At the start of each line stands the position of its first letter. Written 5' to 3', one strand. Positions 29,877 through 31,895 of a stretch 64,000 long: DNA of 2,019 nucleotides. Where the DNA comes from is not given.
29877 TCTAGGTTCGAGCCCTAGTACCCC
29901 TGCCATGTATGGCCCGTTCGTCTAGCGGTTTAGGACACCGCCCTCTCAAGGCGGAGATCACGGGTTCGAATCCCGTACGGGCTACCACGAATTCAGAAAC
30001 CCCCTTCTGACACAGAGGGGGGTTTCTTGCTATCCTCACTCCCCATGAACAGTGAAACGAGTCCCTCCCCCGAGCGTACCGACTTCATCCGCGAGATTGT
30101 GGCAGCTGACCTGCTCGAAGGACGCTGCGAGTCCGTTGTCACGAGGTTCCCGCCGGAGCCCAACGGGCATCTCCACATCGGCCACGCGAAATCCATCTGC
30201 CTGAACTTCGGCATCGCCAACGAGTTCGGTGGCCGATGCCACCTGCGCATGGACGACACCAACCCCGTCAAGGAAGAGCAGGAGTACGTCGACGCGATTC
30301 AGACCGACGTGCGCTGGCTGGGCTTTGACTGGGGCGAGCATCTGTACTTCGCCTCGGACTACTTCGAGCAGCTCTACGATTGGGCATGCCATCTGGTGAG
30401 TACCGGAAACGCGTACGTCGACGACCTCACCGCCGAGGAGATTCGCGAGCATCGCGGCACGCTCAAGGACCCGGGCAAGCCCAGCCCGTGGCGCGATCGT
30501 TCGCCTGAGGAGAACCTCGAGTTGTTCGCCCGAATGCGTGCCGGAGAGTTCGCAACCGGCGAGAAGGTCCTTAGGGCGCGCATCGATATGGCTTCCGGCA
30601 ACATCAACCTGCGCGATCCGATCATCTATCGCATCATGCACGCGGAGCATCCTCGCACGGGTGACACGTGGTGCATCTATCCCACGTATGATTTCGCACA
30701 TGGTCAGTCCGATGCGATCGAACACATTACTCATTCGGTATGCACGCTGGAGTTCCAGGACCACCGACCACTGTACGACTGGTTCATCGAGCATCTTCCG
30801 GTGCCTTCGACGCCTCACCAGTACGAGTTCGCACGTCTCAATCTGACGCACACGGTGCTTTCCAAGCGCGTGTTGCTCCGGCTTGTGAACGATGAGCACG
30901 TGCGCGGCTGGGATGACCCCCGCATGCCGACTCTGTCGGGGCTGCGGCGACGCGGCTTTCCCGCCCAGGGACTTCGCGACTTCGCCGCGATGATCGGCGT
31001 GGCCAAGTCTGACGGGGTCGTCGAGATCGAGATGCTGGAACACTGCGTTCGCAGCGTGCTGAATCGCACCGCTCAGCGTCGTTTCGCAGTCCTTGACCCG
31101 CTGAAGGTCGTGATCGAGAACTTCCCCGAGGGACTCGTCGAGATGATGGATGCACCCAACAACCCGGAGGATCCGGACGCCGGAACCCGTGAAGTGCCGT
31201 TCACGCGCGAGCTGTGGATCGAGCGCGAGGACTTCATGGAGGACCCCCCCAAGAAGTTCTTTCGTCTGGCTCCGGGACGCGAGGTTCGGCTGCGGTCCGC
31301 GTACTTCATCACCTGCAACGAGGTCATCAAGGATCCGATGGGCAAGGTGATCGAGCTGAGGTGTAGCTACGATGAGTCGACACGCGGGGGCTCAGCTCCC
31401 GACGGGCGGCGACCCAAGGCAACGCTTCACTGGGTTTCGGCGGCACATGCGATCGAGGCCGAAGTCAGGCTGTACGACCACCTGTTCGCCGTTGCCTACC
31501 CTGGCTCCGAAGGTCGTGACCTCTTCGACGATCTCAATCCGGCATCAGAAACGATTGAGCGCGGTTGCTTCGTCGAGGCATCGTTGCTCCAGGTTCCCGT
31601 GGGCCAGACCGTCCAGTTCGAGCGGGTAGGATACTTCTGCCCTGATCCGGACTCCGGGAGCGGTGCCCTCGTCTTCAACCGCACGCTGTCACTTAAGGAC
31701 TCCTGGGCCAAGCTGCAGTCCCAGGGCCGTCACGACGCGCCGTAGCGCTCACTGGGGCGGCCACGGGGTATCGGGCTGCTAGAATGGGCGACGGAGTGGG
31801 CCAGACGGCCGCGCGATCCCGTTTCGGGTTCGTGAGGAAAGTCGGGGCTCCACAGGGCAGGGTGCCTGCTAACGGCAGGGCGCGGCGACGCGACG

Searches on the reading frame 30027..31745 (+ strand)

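Call 7: search_protein_families(library=pfam, proteins=[window:30027-31745:+], max_evalue=0.01)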
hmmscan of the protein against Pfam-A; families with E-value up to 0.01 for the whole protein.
window:30027-31745:+ (572 aa): 3 families
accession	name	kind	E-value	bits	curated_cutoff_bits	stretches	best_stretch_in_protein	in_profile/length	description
PF00749.27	tRNA-synt_1c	-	6.4e-105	351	23.4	1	37-346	2-313/314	tRNA synthetases class I (E and Q), catalytic domain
PF03950.23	tRNA-synt_1c_C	-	3.3e-30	104.6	23.9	1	349-449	1-91/91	tRNA synthetases class I (E and Q), anti-codon binding domain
PF20974.2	tRNA-synt_1c_C2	-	6.4e-20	72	23.9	1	466-540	1-69/69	tRNA synthetases class I (E and Q), anti-codon binding domain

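Call 8: search_protein_families(library=ncbifam, proteins=[window:30027-31745:+], max_evalue=0.01)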
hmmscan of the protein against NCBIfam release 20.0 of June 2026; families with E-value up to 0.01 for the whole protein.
window:30027-31745:+ (572 aa): 10 families
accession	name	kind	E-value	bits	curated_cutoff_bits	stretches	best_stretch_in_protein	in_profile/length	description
NF011291.0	PRK14703.1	equivalog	3.5e-254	845.6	681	1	15-566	10-562/769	glutamine--tRNA ligase/YqeY domain fusion protein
TIGR00440.1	glnS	equivalog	1.9e-217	723.3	425.8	1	37-562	1-524/524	glutamine--tRNA ligase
TIGR00463.1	gltX_arch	equivalog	2e-105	353.5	401.75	1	27-539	84-545/560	glutamate--tRNA ligase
NF003169.0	PRK04156.1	equivalog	8.6e-88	295.4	516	1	33-538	98-551/567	glutamate--tRNA ligase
NF004315.1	PRK05710.1-4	equivalog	6.1e-20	71.8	250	1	39-199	1-158/274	tRNA glutamyl-Q(34) synthetase GluQRS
TIGR00464.1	gltX_bact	equivalog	3.1e-17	62.6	289.95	1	37-236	2-200/470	glutamate--tRNA ligase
NF004314.0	PRK05710.1-3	equivalog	3.9e-14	52.7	256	1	36-213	6-164/297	tRNA glutamyl-Q(34) synthetase GluQRS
TIGR03838.1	queuosine_YadB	equivalog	9.3e-12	44.9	276.7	1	38-157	2-107/272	tRNA glutamyl-Q(34) synthetase GluQRS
NF004312.0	PRK05710.1-1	equivalog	1.7e-05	24.3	453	1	36-144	13-121/306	tRNA glutamyl-Q(34) synthetase GluQRS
NF004313.0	PRK05710.1-2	equivalog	0.0015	17.8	380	1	36-142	4-110/299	tRNA glutamyl-Q(34) synthetase GluQRS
